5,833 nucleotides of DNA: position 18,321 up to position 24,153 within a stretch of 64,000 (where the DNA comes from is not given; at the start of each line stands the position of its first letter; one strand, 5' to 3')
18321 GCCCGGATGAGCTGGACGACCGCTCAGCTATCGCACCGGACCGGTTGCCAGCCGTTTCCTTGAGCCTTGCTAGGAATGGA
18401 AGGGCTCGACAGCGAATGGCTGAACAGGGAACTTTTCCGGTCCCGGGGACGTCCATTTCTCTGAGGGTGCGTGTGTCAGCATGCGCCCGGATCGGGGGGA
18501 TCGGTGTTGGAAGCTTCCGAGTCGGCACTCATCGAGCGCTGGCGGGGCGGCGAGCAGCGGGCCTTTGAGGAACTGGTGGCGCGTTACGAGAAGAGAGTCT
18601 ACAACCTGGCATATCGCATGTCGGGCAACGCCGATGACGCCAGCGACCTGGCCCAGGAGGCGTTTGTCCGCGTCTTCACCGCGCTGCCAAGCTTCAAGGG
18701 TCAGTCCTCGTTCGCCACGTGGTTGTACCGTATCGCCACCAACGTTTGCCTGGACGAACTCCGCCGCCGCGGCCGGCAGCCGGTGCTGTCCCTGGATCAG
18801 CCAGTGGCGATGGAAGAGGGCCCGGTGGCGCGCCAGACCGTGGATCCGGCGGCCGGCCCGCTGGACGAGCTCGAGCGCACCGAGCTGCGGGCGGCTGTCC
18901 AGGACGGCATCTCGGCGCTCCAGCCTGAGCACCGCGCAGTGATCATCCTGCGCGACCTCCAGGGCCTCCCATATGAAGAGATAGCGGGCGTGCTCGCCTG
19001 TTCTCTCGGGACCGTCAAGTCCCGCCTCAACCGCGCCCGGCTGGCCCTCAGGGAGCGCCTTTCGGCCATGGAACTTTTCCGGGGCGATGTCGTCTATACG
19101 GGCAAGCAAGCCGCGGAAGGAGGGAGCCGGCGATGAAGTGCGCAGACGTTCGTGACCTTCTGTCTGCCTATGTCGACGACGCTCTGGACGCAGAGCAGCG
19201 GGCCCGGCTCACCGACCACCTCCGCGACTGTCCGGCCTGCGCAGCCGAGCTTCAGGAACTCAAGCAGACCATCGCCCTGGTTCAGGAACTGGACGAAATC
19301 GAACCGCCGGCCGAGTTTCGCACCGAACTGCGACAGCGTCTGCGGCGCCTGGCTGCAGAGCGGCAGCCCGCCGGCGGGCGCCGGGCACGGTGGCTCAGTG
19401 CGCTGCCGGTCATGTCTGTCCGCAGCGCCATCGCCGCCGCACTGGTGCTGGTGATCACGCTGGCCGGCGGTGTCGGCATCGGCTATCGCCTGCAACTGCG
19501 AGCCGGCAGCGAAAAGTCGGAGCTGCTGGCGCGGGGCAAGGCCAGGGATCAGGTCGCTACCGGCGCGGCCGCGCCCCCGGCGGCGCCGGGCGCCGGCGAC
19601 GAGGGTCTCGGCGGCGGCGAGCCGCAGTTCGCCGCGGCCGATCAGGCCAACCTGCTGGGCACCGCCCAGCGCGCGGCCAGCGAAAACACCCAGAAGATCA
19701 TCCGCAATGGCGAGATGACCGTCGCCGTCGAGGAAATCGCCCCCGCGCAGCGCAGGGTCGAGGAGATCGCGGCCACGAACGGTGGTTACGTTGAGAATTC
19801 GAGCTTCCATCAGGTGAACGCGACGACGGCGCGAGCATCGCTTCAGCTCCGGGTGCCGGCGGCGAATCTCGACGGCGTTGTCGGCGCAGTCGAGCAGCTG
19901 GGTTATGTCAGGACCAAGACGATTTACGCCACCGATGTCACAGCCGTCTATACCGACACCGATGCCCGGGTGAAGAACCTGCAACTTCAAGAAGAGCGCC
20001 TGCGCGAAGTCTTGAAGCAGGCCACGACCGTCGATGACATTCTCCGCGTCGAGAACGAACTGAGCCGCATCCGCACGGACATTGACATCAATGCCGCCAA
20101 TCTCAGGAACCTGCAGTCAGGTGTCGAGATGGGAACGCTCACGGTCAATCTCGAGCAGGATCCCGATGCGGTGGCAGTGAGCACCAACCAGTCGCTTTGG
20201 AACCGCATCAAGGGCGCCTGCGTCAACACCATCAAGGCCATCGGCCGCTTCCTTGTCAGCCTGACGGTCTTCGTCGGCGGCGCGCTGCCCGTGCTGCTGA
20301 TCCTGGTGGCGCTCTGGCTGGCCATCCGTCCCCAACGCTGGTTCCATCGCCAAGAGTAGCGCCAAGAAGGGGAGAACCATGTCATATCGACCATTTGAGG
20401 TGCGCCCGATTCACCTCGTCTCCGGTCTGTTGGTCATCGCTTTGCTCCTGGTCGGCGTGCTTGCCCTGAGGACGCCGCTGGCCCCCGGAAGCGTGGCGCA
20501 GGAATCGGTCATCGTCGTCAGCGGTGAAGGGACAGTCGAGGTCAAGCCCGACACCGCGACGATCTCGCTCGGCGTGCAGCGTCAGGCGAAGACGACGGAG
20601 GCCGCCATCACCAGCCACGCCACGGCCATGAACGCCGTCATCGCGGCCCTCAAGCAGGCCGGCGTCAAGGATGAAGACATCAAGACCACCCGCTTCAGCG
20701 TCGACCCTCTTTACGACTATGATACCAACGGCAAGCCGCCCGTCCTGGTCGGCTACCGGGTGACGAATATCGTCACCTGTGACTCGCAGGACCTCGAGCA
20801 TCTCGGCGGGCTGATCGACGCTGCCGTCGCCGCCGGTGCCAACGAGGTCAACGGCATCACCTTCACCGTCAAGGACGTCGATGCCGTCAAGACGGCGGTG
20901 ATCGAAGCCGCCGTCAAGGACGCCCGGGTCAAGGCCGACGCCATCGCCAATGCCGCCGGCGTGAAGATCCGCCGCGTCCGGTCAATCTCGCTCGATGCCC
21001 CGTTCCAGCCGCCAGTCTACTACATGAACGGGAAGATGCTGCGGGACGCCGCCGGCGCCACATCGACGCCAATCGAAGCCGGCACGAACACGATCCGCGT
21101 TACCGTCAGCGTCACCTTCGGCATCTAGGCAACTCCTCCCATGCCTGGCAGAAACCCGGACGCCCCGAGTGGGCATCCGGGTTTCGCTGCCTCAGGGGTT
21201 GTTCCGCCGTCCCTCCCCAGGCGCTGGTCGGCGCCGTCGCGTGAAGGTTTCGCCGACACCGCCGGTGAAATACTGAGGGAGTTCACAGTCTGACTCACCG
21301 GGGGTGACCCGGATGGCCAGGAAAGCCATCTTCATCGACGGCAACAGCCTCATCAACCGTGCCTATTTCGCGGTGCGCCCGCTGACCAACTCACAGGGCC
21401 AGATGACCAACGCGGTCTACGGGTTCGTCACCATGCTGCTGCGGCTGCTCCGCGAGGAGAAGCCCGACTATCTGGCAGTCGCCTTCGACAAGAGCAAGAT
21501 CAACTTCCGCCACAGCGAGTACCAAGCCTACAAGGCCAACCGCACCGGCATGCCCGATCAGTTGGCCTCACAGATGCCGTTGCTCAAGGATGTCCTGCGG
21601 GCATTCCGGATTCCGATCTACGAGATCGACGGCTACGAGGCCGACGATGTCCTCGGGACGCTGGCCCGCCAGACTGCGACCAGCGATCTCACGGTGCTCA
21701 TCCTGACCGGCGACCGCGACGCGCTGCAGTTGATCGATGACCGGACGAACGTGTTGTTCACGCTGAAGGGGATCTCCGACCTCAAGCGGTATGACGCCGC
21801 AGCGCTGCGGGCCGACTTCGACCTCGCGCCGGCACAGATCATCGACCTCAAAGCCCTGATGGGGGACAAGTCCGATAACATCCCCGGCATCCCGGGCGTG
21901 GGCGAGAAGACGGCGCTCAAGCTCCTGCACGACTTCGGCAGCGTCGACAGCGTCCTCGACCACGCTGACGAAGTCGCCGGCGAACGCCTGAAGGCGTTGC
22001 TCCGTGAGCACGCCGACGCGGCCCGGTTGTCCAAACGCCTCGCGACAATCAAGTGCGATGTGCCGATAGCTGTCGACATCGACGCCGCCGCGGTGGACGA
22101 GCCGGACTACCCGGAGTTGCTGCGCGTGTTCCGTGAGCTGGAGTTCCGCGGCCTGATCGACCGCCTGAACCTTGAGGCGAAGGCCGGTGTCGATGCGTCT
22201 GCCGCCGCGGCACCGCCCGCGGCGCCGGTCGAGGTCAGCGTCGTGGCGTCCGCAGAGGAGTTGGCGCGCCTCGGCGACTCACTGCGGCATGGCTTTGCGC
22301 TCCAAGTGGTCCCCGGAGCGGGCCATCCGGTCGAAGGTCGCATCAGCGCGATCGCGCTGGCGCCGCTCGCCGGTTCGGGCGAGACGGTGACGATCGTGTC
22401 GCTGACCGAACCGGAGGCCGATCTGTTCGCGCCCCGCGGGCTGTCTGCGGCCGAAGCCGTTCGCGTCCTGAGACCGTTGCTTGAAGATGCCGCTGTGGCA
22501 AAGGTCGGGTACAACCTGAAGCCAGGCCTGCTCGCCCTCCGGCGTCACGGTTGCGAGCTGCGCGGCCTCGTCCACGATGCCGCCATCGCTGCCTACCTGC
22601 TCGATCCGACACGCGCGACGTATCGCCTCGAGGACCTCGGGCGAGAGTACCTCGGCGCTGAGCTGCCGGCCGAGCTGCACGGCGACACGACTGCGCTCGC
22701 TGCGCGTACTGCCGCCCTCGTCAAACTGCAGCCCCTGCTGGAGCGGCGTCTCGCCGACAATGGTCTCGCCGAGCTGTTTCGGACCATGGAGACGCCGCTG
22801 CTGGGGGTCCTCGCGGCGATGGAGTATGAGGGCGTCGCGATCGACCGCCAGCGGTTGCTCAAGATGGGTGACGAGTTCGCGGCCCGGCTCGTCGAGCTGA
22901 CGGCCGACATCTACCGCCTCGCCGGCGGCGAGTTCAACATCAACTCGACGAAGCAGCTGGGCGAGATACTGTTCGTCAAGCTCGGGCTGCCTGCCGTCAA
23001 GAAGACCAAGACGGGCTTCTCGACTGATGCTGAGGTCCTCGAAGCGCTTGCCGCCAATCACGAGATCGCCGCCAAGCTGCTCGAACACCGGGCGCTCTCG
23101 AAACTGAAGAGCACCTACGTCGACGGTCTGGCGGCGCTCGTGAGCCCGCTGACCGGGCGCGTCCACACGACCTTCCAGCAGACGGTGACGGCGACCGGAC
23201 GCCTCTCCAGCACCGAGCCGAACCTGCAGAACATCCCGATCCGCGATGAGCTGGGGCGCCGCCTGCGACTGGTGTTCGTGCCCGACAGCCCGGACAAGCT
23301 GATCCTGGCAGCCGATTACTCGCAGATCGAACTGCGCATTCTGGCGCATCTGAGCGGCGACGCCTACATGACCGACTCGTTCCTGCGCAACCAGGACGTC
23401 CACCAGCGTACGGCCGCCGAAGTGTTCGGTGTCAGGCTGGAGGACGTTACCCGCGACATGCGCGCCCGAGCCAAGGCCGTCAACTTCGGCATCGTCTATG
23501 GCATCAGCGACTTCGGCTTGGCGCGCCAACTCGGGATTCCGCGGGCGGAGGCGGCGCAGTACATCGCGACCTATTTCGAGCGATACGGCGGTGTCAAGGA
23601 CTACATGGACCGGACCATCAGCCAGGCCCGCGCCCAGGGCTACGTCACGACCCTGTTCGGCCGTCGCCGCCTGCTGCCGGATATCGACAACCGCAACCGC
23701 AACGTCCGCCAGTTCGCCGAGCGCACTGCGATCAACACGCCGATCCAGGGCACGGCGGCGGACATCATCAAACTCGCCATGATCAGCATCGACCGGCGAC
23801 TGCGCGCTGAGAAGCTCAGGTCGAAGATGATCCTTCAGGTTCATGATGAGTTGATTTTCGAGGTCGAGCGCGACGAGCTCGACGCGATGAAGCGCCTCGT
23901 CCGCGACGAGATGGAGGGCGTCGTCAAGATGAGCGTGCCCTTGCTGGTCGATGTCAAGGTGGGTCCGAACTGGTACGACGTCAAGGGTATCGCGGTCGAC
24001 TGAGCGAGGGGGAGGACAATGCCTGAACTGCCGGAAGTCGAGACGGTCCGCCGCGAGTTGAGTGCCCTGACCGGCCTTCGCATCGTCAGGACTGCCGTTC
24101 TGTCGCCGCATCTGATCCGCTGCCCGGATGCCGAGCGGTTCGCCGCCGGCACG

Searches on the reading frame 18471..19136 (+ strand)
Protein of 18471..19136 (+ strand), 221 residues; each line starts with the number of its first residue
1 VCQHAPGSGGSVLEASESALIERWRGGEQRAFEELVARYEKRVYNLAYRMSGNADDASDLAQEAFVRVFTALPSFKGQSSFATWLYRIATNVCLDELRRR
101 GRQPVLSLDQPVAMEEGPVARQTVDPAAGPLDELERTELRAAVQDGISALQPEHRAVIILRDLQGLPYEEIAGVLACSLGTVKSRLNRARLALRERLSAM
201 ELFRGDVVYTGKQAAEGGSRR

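Call 68: search_protein_families(library=pfam, proteins=[window:18471-19136:+], max_evalue=0.00001)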
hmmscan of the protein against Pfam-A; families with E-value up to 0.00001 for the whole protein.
window:18471-19136:+ (221 aa): 4 families
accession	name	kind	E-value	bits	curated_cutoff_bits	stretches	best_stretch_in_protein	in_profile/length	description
PF04542.20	Sigma70_r2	-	1.5e-23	82.8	24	1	35-102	1-70/71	Sigma-70 region 2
PF08281.18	Sigma70_r4_2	-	3e-15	56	25.7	1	142-193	3-54/54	Sigma-70, region 4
PF04545.22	Sigma70_r4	-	2.3e-12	46.7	24.1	1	147-195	2-50/50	Sigma-70, region 4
PF07638.17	Sigma70_ECF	-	4.9e-10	40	21.1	1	18-197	5-183/185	ECF sigma factor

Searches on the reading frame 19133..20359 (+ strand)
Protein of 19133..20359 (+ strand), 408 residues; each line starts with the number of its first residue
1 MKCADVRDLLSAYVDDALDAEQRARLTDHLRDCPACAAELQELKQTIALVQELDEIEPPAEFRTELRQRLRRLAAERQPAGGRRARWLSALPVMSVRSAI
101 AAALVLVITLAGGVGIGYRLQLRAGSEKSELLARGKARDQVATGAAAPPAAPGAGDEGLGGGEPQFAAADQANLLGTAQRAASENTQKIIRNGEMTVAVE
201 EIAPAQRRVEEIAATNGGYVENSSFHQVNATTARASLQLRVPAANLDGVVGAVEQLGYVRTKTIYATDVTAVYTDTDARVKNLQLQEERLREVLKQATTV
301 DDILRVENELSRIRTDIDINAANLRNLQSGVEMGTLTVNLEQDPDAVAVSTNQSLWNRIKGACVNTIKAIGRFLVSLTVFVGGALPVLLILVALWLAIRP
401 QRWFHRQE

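Call 67: search_protein_families(library=pfam, proteins=[window:19133-20359:+], max_evalue=0.00001)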
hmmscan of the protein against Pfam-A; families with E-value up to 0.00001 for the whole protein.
window:19133-20359:+ (408 aa): 2 families
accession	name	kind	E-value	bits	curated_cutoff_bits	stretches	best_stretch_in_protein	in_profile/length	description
PF14257.11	DUF4349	-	8.1e-57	192.4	27.7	1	187-399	1-213/213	Domain of unknown function (DUF4349)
PF13490.11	zf-HC2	-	2.4e-11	44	22.2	1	3-37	1-35/35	Putative zinc-finger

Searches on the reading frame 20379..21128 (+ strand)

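Call 68: search_protein_families(library=pfam, proteins=[window:20379-21128:+], max_evalue=0.00001)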
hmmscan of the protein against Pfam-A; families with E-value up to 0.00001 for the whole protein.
window:20379-21128:+ (249 aa): 1 family
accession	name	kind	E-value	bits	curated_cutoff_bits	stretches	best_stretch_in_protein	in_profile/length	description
PF04402.19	SIMPL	-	2.7e-59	201.3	25.2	1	45-247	1-205/205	Protein of unknown function (DUF541)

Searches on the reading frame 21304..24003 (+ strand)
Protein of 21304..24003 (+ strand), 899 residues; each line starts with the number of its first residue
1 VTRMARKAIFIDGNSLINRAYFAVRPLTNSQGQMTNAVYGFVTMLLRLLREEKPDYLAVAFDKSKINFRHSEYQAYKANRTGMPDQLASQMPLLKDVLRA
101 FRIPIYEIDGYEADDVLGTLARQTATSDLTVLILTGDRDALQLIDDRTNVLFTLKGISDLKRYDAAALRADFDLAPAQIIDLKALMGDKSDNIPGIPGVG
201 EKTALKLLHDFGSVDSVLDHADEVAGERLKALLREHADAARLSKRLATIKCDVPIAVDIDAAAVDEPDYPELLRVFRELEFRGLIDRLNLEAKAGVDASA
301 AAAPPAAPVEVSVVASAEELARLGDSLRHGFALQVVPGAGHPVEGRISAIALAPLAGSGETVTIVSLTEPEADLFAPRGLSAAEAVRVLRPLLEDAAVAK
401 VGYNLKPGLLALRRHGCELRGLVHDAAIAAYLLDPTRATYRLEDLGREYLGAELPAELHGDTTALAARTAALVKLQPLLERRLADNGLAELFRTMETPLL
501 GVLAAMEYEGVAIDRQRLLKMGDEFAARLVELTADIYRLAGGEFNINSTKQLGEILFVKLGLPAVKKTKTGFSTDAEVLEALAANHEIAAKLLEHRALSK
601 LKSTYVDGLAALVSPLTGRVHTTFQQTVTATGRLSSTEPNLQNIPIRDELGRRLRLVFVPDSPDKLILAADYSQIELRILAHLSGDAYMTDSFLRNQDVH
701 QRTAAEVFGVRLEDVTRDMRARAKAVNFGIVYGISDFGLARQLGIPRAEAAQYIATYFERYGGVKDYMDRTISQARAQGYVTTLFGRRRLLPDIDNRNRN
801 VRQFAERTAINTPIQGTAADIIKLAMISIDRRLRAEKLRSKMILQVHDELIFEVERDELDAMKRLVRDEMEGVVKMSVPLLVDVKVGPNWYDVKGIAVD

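Call 67: search_protein_families(library=pfam, proteins=[window:21304-24003:+], max_evalue=0.00001)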
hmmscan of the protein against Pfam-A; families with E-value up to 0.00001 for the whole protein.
window:21304-24003:+ (899 aa): 5 families
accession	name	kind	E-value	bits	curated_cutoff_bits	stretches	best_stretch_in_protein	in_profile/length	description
PF00476.26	DNA_pol_A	-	1.4e-168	561.2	34.3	1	516-892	2-381/381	DNA polymerase family A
PF02739.22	5_3_exonuc_N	-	3.6e-58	196.3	34.3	1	8-171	2-162/164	5'-3' exonuclease, N-terminal resolvase-like domain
PF01367.25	5_3_exonuc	-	1.6e-35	121.9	40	1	175-268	2-95/97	5'-3' exonuclease, C-terminal SAM fold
PF22619.2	DNA_polI_exo1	-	4.1e-09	36.8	27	1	365-449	18-100/140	DNA polymerase I, ribonuclease H-like domain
PF01612.26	DNA_pol_A_exo1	-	7.3e-08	32.9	23.6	1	362-454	41-132/173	3'-5' exonuclease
